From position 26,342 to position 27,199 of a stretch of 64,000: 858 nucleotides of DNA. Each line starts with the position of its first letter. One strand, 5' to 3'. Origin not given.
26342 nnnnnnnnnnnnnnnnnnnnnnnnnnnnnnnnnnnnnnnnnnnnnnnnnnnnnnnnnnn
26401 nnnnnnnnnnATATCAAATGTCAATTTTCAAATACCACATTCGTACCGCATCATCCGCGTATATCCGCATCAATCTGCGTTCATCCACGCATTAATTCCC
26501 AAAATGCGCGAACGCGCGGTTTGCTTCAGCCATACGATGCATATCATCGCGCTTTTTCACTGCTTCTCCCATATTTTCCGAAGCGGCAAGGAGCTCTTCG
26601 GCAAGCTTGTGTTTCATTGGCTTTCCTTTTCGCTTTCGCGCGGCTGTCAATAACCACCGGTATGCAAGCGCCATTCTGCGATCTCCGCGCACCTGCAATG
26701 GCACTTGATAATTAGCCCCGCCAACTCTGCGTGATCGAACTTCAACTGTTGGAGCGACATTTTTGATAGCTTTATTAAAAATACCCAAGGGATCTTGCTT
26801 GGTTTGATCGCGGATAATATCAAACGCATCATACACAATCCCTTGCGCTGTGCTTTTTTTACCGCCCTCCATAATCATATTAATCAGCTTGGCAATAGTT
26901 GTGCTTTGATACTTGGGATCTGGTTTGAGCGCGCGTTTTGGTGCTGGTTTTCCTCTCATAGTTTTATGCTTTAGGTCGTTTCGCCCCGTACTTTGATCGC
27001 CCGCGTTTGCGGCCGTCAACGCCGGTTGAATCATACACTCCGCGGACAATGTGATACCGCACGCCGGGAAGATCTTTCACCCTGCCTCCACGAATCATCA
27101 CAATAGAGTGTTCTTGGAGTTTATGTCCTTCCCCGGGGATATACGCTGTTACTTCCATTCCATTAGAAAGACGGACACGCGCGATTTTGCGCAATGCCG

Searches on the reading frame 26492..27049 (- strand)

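Call 53: search_protein_families(library=pfam, proteins=[window:26492-27049:-], max_evalue=0.00001)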
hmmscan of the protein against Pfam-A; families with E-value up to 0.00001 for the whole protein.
window:26492-27049:- (185 aa): 1 family
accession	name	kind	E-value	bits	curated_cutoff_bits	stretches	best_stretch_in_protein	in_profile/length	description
PF00177.27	Ribosomal_S7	-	3.4e-63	212.1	24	1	32-178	2-148/148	Ribosomal protein S7p/S5e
